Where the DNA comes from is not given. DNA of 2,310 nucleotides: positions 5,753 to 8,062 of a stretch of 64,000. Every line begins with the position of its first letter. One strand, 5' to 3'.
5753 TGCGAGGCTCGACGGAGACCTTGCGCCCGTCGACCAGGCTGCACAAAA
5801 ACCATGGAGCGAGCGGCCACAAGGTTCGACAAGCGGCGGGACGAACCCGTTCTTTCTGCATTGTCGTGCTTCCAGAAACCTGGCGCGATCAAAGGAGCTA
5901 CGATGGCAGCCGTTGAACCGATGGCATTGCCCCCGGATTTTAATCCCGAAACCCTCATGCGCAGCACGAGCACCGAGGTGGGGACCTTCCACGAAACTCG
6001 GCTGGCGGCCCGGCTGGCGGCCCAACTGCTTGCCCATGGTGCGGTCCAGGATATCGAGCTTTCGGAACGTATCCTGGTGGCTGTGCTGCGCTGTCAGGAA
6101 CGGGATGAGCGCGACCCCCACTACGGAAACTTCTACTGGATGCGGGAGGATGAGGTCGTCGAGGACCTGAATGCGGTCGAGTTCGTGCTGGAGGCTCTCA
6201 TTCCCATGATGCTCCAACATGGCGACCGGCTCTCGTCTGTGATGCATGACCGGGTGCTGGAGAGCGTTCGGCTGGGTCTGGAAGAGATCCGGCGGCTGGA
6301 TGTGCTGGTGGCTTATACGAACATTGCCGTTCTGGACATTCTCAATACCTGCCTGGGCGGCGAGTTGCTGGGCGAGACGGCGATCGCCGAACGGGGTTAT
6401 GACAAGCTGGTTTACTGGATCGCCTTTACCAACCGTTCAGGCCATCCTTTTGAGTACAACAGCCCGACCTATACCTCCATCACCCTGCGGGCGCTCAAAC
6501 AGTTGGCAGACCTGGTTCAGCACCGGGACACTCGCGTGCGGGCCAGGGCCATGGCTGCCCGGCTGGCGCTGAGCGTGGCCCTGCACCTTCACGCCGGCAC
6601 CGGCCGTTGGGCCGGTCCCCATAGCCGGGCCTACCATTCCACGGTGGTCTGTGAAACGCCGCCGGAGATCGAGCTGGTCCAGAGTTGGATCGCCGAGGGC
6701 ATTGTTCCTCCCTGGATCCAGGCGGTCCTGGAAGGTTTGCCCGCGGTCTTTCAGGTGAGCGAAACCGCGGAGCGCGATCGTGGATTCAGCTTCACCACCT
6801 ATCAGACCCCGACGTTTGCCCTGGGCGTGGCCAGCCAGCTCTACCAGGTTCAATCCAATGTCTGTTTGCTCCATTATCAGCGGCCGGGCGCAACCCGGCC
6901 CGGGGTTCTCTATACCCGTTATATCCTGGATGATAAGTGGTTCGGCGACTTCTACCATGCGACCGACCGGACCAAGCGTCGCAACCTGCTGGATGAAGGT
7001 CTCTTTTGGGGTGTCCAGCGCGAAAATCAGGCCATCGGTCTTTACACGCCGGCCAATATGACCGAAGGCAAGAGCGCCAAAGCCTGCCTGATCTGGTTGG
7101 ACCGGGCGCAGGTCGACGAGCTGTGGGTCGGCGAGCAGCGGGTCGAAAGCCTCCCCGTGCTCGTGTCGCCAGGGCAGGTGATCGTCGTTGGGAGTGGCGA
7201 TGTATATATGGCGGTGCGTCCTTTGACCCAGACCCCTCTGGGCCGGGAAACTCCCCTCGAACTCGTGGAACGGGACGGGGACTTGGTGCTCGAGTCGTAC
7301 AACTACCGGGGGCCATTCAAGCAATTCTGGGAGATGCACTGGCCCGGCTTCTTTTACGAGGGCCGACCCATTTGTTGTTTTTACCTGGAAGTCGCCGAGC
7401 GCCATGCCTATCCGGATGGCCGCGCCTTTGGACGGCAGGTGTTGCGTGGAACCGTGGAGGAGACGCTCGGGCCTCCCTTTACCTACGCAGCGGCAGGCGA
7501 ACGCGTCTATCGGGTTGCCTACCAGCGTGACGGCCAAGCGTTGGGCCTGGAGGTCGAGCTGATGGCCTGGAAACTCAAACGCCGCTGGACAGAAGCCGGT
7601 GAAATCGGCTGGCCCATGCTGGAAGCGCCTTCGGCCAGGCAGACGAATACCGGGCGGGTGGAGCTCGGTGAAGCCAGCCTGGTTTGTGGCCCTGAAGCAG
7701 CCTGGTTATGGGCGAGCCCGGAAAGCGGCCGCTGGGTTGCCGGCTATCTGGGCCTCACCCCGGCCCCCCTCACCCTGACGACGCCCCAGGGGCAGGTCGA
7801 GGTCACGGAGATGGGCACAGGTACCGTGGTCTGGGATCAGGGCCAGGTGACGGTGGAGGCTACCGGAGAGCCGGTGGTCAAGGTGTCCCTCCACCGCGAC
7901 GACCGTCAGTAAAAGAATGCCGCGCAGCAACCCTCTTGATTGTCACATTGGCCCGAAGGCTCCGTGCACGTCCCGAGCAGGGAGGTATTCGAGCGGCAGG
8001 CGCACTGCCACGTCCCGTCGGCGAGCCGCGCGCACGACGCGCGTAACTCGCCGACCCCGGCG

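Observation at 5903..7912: About 2-kb lower-GC segment carrying a single cytoplasmic 669-aa hypothetical protein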

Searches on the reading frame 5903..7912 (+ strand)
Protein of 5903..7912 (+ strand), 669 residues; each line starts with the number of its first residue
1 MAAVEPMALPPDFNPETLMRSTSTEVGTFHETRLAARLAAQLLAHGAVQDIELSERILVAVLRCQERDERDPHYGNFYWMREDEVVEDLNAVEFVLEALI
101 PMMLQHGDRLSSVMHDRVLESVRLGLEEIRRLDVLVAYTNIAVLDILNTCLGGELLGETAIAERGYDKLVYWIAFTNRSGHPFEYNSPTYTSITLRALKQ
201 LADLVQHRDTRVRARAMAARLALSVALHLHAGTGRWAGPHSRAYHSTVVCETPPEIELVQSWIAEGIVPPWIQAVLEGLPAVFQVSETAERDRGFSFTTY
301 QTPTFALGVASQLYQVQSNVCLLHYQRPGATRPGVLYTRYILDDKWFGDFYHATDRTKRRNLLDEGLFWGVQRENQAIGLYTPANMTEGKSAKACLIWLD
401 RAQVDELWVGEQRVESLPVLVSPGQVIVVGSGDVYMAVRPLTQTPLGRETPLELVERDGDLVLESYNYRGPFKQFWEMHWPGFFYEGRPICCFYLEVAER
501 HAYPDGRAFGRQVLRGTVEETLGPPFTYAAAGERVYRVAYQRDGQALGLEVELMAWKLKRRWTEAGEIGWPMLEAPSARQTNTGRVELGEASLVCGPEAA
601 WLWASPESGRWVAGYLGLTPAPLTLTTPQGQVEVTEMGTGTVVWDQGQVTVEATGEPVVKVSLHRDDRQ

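Call 6: search_protein_families(library=pfam, proteins=[window:5903-7912:+], max_evalue=0.01)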
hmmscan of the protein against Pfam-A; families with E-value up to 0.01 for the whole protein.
window:5903-7912:+ (669 aa): 0 families

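Call 7: search_protein_families(library=ncbifam, proteins=[window:5903-7912:+], max_evalue=0.01)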
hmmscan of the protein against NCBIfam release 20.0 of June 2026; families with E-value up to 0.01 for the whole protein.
window:5903-7912:+ (669 aa): 0 families

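Call 8: find_homologous_proteins(query=window:5903-7912:+)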
Query window:5903-7912:+ (669 aa): 600 proteins with E <= 0.001 among 8000 candidates; the best 120 are listed.
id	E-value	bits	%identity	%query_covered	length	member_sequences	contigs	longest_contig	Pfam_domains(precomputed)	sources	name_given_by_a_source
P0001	0.0e+0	1548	100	100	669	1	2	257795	-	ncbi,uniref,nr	ncbi:hypothetical protein [Polyangium jinanense]|uniref:Uncharacterized protein n=1 Tax=Polyangium j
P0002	0.0e+0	1227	80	99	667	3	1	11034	-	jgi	jgi:hypothetical protein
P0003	0.0e+0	1075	71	98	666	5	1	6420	-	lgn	-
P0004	0.0e+0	1043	68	97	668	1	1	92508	-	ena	-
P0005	7.8e-297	1004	65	99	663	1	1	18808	-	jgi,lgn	jgi:hypothetical protein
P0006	8.3e-295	997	65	98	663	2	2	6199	-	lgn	-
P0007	2.2e-286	970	65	96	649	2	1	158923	-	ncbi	ncbi:MAG: hypothetical protein R3E79_41310 [Caldilineaceae bacterium]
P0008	7.2e-286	968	63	97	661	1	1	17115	-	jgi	jgi:hypothetical protein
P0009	8.9e-286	968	62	98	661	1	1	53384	-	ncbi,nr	ncbi:MAG: hypothetical protein KF893_14360 [Caldilineaceae bacterium]|nr:hypothetical protein [Caldi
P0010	2.6e-285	966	63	98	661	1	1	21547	-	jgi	jgi:hypothetical protein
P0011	3.8e-285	966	63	98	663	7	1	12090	-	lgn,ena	-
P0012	1.8e-284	963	63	98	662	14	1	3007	-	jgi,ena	-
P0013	2.4e-284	963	62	98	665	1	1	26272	-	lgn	-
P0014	2.6e-283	959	66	91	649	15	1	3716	-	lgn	-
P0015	3.0e-283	959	63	99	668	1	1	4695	-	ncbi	-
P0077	1.2e-268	911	62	97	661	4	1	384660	-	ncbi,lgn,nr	ncbi:MAG: hypothetical protein KatS3mg050_2685 [Litorilinea sp.]|nr:MAG: hypothetical protein KatS3m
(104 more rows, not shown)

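Call 9: search_solved_structures(query=window:5903-7912:+, max_evalue=1)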
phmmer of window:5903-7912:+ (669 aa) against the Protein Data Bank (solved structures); distinct sequences matched with E-value up to 1: 0.

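Call 13: find_encoding_contigs(protein=P0001, flank=10000, max_places=4)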
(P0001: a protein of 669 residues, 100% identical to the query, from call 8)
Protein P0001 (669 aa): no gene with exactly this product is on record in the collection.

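Call 14: find_encoding_contigs(protein=P0007, flank=8000, max_places=2)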
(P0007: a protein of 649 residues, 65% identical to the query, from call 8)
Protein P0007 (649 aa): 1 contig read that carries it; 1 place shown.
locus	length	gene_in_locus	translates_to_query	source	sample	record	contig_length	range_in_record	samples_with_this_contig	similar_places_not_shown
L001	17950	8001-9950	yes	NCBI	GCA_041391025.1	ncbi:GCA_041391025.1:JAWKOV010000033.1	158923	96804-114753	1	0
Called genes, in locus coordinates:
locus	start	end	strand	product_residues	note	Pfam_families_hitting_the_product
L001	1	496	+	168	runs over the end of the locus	PF03652:RuvX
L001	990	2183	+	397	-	PF02618:YceG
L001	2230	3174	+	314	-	PF13458:Peripla_BP_6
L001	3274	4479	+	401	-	PF08323:Glyco_transf_5, PF13439:Glyco_transf_4, PF13579:Glyco_trans_4_4, PF20706:GT4-conflict, PF00534:Glycos_transf_1, PF13692:Glyco_trans_1_4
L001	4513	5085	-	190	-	-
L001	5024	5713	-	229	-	-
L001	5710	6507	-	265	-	PF05685:Uma2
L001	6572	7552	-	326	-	PF00248:Aldo_ket_red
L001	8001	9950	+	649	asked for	-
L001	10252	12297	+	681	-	PF00496:SBP_bac_5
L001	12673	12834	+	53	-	-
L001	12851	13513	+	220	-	PF14871:GHL6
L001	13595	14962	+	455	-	PF08532:Glyco_hydro_42M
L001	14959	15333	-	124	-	PF18478:PIN_10 (weak), PF18480:DUF5615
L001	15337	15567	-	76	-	PF04255:DUF433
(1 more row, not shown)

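Call 15: find_encoding_contigs(protein=P0077, flank=8000, max_places=2)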
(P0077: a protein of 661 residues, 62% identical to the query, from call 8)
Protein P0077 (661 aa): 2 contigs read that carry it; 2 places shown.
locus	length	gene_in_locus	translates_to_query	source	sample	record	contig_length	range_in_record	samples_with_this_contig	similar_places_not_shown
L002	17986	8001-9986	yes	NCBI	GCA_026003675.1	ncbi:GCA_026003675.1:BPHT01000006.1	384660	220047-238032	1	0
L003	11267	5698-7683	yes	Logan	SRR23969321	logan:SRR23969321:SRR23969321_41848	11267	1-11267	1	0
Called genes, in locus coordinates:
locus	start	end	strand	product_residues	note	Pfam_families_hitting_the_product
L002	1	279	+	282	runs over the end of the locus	PF01507:PAPS_reduct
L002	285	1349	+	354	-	PF02885:Glycos_trans_3N, PF00591:Glycos_transf_3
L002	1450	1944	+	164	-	PF00484:Pro_CA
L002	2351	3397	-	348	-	PF07584:BatA, PF00092:VWA, PF13519:VWA_2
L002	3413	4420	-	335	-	PF07584:BatA (weak), PF00092:VWA (weak), PF13519:VWA_2, PF00092:VWA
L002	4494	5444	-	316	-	PF01882:DUF58, PF13519:VWA_2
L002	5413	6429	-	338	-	PF20030:bpMoxR, PF07726:AAA_3, PF07728:AAA_5, PF17863:AAA_lid_2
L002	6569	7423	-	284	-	PF00089:Trypsin, PF13365:Trypsin_2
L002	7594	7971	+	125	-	PF21631:A9CJY8-like_N, PF13840:ACT_7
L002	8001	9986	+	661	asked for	-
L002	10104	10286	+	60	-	-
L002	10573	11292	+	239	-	PF02545:Maf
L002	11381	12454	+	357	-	PF01926:MMR_HSR1 (faint), PF03193:RsgA_GTPase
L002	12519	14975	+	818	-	PF00580:UvrD-helicase, PF01443:Viral_helicase1 (faint), PF13245:AAA_19, PF13604:AAA_30 (faint), PF13538:UvrD_C_2 (faint), PF13361:UvrD_C, PF21196:PcrA_UvrD_tudor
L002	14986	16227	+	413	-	PF01594:AI-2E_transport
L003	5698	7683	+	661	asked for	-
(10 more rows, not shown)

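Call 16: find_encoding_contigs(protein=P0004, flank=8000, max_places=2)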
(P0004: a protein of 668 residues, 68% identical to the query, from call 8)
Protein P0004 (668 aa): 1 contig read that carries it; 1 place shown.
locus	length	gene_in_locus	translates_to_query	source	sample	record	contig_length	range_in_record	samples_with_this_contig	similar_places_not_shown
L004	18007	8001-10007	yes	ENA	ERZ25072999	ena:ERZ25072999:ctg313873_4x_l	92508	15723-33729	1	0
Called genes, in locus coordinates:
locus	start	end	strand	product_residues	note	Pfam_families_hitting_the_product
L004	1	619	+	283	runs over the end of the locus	PF01073:3Beta_HSD, PF01370:Epimerase, PF02719:Polysacc_synt_2 (faint), PF04321:RmlD_sub_bind, PF13460:NAD_binding_10 (weak), PF16363:GDP_Man_Dehyd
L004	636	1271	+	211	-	PF13238:AAA_18, PF13671:AAA_33 (weak), PF13207:AAA_17 (faint)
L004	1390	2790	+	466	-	PF02056:Glyco_hydro_4, PF11975:Glyco_hydro_4C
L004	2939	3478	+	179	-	-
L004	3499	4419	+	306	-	-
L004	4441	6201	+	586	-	PF00664:ABC_membrane, PF00005:ABC_tran, PF02463:SMC_N (faint)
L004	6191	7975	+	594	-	PF00664:ABC_membrane, PF00005:ABC_tran, PF02463:SMC_N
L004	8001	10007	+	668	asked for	-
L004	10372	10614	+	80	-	PF14573:PP-binding_2 (weak), PF00550:PP-binding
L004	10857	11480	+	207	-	PF12804:NTP_transf_3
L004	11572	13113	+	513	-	PF01590:GAF, PF13185:GAF_2, PF13492:GAF_3, PF08448:PAS_4 (faint), PF00989:PAS (weak), PF00512:HisKA, PF02518:HATPase_c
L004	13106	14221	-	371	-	PF00953:Glycos_transf_4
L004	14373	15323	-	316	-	PF02899:Phage_int_SAM_1, PF13495:Phage_int_SAM_4 (weak), PF00589:Phage_integrase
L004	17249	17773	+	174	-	-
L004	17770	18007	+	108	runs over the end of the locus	-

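Call 18: find_related_loci(query=window:5903-7912:+, collection=genome_contigs, flank=8000)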
Query window:5903-7912:+ (669 aa) in genome_contigs; peptide patterns used: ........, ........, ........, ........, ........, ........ (x = any residue, [..] = any of these).
36 stretches matched a pattern; 27 encode a relative of the query (tblastn E <= 1e-3); 27 distinct loci.
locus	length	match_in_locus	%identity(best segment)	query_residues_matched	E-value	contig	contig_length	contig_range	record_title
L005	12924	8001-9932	62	4-647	0e+0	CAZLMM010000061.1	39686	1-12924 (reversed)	MAG TPA_asm: uncultured Caldilineaceae bacterium isolate binchicken_co107_138 genome assembly, contig: NODE_2532_length_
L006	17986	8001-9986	60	7-657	0e+0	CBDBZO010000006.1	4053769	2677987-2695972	MAG: Caldilineaceae bacterium isolate 5640ba19-b02a-4a16-be98-94fd6e02b9f5 genome assembly, contig: contig_6, whole geno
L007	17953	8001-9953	60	4-653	0e+0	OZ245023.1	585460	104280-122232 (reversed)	MAG: Phototrophicaceae bacterium isolate 8d80f9c3-6d8e-4825-b8ae-9e3aa385a75f genome assembly, chromosome: 2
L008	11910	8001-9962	57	2-653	0e+0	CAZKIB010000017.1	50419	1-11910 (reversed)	MAG TPA_asm: uncultured Anaerolineaceae bacterium isolate SRP290908_co1_25 genome assembly, contig: NODE_716_length_5041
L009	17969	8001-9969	62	6-661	0e+0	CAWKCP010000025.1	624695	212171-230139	MAG: uncultured Chloroflexia bacterium isolate MFD03804.bin.2.109 genome assembly, contig: contig_42512, whole genome sh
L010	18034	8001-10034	57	12-660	0e+0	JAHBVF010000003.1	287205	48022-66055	MAG: Caldilineaceae bacterium isolate ACE_CHL8 CHL8_3, whole genome shotgun sequence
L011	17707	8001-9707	62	5-573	0e+0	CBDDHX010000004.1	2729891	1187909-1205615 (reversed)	MAG: Caldilineaceae bacterium isolate 9736b05d-4052-4238-9011-8c8baa34df0f genome assembly, contig: contig_4, whole geno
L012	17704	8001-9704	63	7-574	0e+0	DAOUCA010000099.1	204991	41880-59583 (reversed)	MAG TPA_asm: Caldilineaceae bacterium isolate H76_764 k137_733725, whole genome shotgun sequence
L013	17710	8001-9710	64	4-573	0e+0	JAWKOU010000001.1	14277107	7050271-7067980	MAG: Caldilineaceae bacterium isolate BC1.69 BC1.69.fa-1, whole genome shotgun sequence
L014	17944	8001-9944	53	6-653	0e+0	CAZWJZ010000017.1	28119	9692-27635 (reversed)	MAG TPA_asm: uncultured bacterium isolate SRP072547_co1_398 genome assembly, contig: NODE_2186_length_28119_cov_5.187072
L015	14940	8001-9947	60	5-652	0e+0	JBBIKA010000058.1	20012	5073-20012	MAG: Chloroflexota bacterium isolate CYS170214_bin_175 NODE_2987_length_20012_cov_21.655008, whole genome shotgun sequen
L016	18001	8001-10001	54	2-668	0e+0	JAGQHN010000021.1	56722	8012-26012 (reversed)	MAG: Trueperaceae bacterium isolate HKST-UBA01 NODE_21_length_56722_cov_5.504069, whole genome shotgun sequence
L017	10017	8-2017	56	23-659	0e+0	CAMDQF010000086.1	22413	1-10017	MAG: Litorilinea aerophila isolate ZH-03apr19-129 genome assembly, contig: ZH-03apr19-C3317, whole genome shotgun sequen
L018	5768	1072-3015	52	6-653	0e+0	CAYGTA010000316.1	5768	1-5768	MAG TPA_asm: uncultured bacterium isolate ERP117304_co3_184 genome assembly, contig: NODE_20215_length_5768_cov_16.10134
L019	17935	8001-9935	58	29-661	0e+0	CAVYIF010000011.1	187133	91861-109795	MAG: uncultured Chloroflexia bacterium isolate MFD05684.bin.2.144 genome assembly, contig: contig_36529, whole genome sh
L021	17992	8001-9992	58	5-659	0e+0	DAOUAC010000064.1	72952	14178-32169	MAG TPA_asm: Anaerolineaceae bacterium isolate H61_600 k121_345011, whole genome shotgun sequence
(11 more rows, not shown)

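Call 26: predict_structure(alignment_id=A1)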
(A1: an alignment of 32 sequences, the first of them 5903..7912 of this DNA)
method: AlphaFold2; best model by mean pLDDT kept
length: 669 residues; sequences in the alignment: 32
mean_pLDDT: 92.2   pTM: 0.91
mean pLDDT of the five models: 92.2, 92.0, 90.6, 89.4, 88.8
residues with pLDDT >= 90: 522; 70-90: 118; 50-70: 26; < 50: 3
segments of 3 or more residues with pLDDT < 50: 667-669
pLDDT, mean of each block of 10 residues (from residue 1): 83 96 84 96 97 98 96 94 88 97 98 98 98 89 97 98 98 92 82 95 98 97 95 88 79 92 96 93 94 91 97 86 95 94 77 63 90 98 89 96 96 97 96 98 89 94 96 83 78 98 98 97 77 90 97 93 96 95 91 93 94 95 96 97 95 95 69
secondary structure, 60 per line:
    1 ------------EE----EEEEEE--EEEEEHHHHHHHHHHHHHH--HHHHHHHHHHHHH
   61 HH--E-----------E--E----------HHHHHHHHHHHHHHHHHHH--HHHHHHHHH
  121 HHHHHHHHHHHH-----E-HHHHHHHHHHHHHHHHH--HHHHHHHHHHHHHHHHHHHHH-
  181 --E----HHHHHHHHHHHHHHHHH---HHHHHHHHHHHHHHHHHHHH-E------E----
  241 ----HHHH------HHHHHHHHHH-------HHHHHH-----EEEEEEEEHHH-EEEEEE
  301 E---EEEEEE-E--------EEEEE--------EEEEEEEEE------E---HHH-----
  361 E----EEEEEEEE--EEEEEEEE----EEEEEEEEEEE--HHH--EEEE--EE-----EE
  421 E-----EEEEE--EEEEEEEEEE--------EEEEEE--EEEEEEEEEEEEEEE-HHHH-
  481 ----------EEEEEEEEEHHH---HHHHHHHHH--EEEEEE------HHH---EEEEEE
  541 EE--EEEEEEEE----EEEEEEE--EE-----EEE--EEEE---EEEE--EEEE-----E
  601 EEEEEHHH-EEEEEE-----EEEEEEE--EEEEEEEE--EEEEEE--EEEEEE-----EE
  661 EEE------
elements in order: E19-24 E27-31 H32-45 H48-62 H91-109 H112-132 H140-156 H159-179 H188-204 H208-227 H245-248 H255-264 H272-277 E283-290 E295-301 E305-310 E321-325 E334-342 E366-373 E376-383 E388-398 E406-409 E419-421 E427-431 E434-443 E452-457 E460-474 H476-479 E491-499 H506-514 E517-522 E535-542 E545-552 E557-563 E573-575 E578-581 E585-588 E591-594 E600-605 E610-615 E621-627 E630-637 E640-645 E648-653 E659-663

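Call 28: search_protein_families(library=pfam, proteins=[L006:11473-12513:+, L019:9999-11399:+, L015:154-3027:+, L006:2516-4294:+, L019:6293-7447:+, L010:3949-5367:-], max_evalue=0.001)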
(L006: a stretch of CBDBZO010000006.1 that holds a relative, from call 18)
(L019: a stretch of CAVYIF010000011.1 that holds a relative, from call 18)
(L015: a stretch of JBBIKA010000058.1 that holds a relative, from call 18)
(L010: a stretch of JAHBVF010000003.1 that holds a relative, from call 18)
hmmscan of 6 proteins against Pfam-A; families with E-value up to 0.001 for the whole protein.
L006:11473-12513:+ (346 aa): 4 families
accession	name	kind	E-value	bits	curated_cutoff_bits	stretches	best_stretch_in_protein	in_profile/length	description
PF01408.29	GFO_IDH_MocA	-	7e-30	104.6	24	1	6-124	1-118/120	Oxidoreductase family, NAD-binding Rossmann fold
PF22725.1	GFO_IDH_MocA_C3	-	7.9e-16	58.6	27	1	134-252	1-123/124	GFO/IDH/MocA C-terminal domain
PF02894.22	GFO_IDH_MocA_C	-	7.2e-06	26.4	22.9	1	139-333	2-199/218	Oxidoreductase family, C-terminal alpha/beta domain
PF03447.22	NAD_binding_3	-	1.4e-05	26.2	24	1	12-120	1-111/116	Homoserine dehydrogenase, NAD binding domain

L019:9999-11399:+ (466 aa): 2 families
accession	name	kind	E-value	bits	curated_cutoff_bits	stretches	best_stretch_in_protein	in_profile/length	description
PF02056.22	Glyco_hydro_4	-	6.1e-39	133.9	23.2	1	6-172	1-175/183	Family 4 glycosyl hydrolase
PF11975.13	Glyco_hydro_4C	-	4.1e-26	92.7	24.1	1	190-414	3-205/211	Family 4 glycosyl hydrolase C-terminal domain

L015:154-3027:+ (957 aa): 0 families

L006:2516-4294:+ (592 aa): 2 families
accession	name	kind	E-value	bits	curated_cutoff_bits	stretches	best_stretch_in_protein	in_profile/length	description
PF04055.27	Radical_SAM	-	1.2e-11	45.5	29.5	1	314-475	3-166/166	Radical SAM superfamily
PF02310.24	B12-binding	-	3.7e-10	40.1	32.1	1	166-242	43-116/121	B12 binding domain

L019:6293-7447:+ (384 aa): 2 families
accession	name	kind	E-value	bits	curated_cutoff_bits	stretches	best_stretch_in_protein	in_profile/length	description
PF14583.12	Pectate_lyase22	-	1.2e-37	130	30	1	16-374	13-384/386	Oligogalacturonate lyase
PF07676.18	PD40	-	3.7e-09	36.7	20.9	1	346-368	14-37/38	WD40-like Beta Propeller Repeat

L010:3949-5367:- (472 aa): 3 families
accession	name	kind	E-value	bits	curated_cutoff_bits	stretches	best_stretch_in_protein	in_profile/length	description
PF00884.28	Sulfatase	-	1.6e-52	179.2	25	1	27-338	1-300/301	Sulfatase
PF16347.10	SGSH_C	-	1.4e-16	61.4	29.3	1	295-441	8-151/154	N-sulphoglucosamine sulphohydrolase, C-terminal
PF01663.27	Phosphodiest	-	1.7e-06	28.3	23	1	30-285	2-221/342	Type I phosphodiesterase / nucleotide pyrophosphatase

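Call 29: fold_search(model_id=the predicted structure, library=pdb)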
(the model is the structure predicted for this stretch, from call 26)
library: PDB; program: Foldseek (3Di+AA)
matches with E <= 10: 1095; with E <= 0.001: 33
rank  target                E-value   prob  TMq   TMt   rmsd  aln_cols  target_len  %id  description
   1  8khw                  3.0e-07  1.00  0.34  0.38  13.0       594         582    9  The crystal structure of glycosaminoglycan lyase GAGase VII (released 2024-09-04)
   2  1cb8_A                9.4e-07  1.00  0.34  0.33  16.0       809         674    7  CHONDROITINASE AC LYASE FROM FLAVOBACTERIUM HEPARINUM (released 1999-05-14)
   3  6hzn_A                1.5e-06  1.00  0.32  0.30  17.7       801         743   10  Crystal structure of human dermatan sulfate epimerase 1 (released 2020-01-22)
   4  4ok4_B                1.6e-06  1.00  0.34  0.32  17.1       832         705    9  Crystal Structure of Alg17c Mutant H202L (released 2014-01-29)
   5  4ok2_B                1.7e-06  1.00  0.35  0.33  17.8       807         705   10  Crystal Structure of Alg17c Mutant Y258A (released 2014-01-29)
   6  7r2x_A                2.8e-06  1.00  0.34  0.31  16.0       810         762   11  Paradendryphiella salina PL8 mannuronate-specific alginate lyase (released 2023-02-15)
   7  2wda_A                5.7e-06  1.00  0.38  0.35  16.1       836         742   11  The X-ray structure of the Streptomyces coelicolor A3 Chondroitin AC Lyase in Complex with Chondroitin sulphate (released 2010-04-21)
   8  4ojz_A                6.9e-06  1.00  0.33  0.32  18.1       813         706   10  Crystal Structure of Alg17c Mutant Y258A Complexed with Alginate Trisaccharide (released 2014-01-29)
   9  4ojz_B                8.0e-06  1.00  0.34  0.33  16.2       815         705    9  Crystal Structure of Alg17c Mutant Y258A Complexed with Alginate Trisaccharide (released 2014-01-29)
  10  1rwa                  8.9e-06  1.00  0.38  0.35  15.6       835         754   11  Crystal structure of Arthrobacter aurescens chondroitin AC lyase (released 2004-04-13)
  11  1rw9                  9.3e-06  1.00  0.38  0.35  15.6       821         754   10  Crystal structure of the Arthrobacter aurescens chondroitin AC lyase (released 2004-04-13)
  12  4fnv                  9.8e-06  1.00  0.36  0.37  11.6       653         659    8  Crystal Structure of Heparinase III (released 2012-11-28)
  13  5jmd                  1.1e-05  1.00  0.33  0.33  13.3       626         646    8  Heparinase III-BT4657 gene product, Methylated Lysines (released 2016-05-25)
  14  4nei_A                1.1e-05  1.00  0.36  0.34  15.7       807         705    9  Alg17c PL17 Family Alginate Lyase (released 2014-01-29)
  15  4ok4_A                1.1e-05  1.00  0.34  0.32  16.0       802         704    9  Crystal Structure of Alg17c Mutant H202L (released 2014-01-29)
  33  3a0o_B                9.7e-04  0.99  0.31  0.28  12.6       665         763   11  Crystal structure of alginate lyase from Agrobacterium tumefaciens C58 (released 2010-03-31)
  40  3a0o_A                2.0e-03  0.98  0.31  0.28  12.5       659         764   10  Crystal structure of alginate lyase from Agrobacterium tumefaciens C58 (released 2010-03-31)
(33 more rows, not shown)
